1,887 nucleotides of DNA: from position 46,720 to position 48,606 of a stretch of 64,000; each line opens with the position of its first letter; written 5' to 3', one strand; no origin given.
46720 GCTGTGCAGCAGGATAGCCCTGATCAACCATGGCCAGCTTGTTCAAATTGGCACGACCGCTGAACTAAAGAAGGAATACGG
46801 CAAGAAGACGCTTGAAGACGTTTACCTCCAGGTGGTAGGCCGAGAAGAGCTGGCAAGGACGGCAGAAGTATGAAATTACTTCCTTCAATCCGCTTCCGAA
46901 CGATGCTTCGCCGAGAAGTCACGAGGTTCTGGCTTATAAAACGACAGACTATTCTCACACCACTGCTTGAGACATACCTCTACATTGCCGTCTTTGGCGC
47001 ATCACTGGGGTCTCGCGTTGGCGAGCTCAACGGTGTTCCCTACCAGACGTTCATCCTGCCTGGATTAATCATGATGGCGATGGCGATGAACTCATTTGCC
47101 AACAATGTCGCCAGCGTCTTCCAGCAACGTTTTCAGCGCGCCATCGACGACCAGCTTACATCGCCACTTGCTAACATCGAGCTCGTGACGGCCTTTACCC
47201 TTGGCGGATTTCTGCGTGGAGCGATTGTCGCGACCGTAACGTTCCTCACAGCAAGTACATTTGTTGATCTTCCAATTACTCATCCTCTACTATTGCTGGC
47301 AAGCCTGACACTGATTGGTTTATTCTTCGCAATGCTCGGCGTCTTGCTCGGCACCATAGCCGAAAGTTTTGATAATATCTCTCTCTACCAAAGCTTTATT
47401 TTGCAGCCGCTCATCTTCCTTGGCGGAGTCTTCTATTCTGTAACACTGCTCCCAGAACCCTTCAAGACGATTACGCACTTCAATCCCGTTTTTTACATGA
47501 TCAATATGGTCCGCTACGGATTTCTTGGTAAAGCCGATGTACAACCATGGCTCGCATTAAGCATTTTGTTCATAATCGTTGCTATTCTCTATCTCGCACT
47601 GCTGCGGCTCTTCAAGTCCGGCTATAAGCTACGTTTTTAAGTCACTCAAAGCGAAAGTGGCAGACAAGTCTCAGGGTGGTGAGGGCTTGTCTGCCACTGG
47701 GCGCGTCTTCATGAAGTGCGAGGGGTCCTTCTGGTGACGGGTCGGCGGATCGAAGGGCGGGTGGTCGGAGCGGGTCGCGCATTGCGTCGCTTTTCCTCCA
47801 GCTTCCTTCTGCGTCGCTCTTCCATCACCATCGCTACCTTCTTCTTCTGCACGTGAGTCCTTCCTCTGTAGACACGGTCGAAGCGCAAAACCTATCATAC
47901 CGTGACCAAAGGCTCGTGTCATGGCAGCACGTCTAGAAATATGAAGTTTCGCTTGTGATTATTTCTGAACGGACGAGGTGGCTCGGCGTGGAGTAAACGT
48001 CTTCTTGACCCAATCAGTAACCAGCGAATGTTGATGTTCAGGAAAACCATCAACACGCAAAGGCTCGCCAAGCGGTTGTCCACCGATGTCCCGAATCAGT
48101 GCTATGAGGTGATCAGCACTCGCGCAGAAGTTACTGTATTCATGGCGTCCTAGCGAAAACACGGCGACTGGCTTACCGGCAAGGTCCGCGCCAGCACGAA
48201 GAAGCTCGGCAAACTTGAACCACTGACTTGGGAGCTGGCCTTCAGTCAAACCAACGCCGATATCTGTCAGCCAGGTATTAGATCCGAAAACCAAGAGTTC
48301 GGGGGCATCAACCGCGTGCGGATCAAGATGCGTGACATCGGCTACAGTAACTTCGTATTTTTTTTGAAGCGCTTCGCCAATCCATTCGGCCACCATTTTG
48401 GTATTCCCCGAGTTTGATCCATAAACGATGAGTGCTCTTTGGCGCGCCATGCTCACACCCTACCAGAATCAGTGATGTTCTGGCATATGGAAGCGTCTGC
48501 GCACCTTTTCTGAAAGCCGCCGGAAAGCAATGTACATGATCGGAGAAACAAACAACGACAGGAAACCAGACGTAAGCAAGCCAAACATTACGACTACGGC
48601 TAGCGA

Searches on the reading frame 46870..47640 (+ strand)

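Call 22: search_protein_families(library=pfam, proteins=[window:46870-47640:+], max_evalue=0.001)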
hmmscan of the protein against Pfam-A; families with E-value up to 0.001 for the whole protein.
window:46870-47640:+ (256 aa): 2 families
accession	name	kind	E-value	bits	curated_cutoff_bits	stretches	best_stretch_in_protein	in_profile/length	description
PF01061.29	ABC2_membrane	-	1.2e-30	107.1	26.9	1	9-218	3-210/211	ABC-2 type transporter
PF12698.13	ABC2_membrane_3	-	7e-16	58.7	31.6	1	58-244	160-345/347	ABC-2 family transporter protein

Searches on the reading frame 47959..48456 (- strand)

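Call 22: search_protein_families(library=pfam, proteins=[window:47959-48456:-], max_evalue=0.001)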
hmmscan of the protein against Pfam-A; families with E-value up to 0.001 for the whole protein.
window:47959-48456:- (165 aa): 4 families
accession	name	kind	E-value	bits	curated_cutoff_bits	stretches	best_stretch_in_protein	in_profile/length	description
PF00258.30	Flavodoxin_1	-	8.7e-19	68.5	25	1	10-141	1-135/143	Flavodoxin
PF12724.12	Flavodoxin_5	-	5.7e-06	27.1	27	1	9-59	1-51/145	Flavodoxin domain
PF03358.20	FMN_red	-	2.9e-05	24.1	24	0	8-47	3-45/152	NADPH-dependent FMN reductase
PF12641.12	Flavodoxin_3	-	6.2e-05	23.3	27.5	1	9-58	1-47/160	Flavodoxin domain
